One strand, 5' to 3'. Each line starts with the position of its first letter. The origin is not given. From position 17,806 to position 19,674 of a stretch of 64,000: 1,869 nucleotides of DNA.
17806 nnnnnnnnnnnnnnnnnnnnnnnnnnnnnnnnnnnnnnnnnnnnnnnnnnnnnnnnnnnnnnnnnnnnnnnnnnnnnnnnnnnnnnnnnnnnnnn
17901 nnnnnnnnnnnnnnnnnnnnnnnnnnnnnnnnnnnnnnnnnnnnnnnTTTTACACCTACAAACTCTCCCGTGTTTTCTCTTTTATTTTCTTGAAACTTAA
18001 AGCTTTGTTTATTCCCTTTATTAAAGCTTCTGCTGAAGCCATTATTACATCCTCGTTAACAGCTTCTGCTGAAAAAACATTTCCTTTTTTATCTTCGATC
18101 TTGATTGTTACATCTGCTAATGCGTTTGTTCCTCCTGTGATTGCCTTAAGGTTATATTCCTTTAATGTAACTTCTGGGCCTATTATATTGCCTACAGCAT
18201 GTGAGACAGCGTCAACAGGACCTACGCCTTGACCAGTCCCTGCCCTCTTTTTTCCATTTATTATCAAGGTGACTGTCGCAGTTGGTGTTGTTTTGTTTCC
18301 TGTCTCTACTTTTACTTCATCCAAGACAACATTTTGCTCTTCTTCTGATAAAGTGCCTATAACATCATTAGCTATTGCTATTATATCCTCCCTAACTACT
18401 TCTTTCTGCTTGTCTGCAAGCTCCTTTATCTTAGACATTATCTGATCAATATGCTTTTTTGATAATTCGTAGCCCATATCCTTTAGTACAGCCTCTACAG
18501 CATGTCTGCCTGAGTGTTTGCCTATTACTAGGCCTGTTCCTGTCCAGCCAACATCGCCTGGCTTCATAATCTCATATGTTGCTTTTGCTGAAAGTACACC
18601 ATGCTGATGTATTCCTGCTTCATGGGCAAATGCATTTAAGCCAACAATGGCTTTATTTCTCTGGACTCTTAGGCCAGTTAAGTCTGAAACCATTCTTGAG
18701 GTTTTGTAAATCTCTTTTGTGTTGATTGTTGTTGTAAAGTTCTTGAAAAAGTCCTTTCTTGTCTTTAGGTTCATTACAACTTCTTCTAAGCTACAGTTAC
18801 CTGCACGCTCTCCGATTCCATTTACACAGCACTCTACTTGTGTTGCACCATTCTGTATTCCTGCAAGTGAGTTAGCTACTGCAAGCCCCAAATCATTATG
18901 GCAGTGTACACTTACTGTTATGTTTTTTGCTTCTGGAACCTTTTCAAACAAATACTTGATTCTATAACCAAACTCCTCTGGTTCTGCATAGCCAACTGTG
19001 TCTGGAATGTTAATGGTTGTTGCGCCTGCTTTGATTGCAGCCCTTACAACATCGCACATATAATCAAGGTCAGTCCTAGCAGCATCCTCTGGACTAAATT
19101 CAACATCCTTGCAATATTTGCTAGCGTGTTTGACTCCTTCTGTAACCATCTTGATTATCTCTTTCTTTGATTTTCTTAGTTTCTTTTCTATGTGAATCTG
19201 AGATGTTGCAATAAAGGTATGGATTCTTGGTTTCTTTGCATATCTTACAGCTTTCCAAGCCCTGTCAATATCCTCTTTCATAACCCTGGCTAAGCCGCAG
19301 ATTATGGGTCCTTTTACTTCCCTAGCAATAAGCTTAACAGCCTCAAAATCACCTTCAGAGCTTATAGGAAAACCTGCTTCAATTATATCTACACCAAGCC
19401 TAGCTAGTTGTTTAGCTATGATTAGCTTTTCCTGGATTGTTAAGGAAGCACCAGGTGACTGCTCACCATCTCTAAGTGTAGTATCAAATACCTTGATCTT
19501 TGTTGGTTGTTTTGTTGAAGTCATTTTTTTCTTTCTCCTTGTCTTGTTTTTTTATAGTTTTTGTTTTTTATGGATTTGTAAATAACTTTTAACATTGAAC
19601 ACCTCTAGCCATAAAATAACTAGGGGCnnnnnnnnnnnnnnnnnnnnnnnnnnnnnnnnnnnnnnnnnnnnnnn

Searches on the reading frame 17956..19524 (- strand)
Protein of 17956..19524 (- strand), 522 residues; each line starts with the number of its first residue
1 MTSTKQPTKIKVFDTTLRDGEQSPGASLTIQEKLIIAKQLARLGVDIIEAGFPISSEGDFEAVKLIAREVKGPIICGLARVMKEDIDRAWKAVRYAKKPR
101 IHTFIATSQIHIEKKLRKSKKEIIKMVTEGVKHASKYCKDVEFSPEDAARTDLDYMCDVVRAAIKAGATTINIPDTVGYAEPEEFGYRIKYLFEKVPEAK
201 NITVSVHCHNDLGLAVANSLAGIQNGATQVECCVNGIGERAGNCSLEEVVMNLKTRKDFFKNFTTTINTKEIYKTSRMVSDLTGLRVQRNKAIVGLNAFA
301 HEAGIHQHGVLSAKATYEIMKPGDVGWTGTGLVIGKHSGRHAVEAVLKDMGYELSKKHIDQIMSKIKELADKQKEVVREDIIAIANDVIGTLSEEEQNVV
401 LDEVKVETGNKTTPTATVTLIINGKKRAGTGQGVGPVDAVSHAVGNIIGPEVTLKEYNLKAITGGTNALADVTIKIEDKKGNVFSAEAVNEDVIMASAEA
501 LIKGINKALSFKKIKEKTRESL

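Call 86: search_protein_families(library=pfam, proteins=[window:17956-19524:-], max_evalue=0.00001)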
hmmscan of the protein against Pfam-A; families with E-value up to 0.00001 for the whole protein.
window:17956-19524:- (522 aa): 3 families
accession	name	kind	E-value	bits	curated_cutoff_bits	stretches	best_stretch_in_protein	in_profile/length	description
PF00682.25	HMGL-like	-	1.2e-97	326.8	29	1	9-279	1-260/260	HMGL-like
PF08502.15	LeuA_dimer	-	1.1e-32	113.1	24.9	1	375-508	1-130/131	LeuA allosteric (dimerisation) domain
PF22617.1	HCS_D2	-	4.4e-29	101.1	27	1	293-374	1-82/82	Homocitrate synthase post-HMGL domain-like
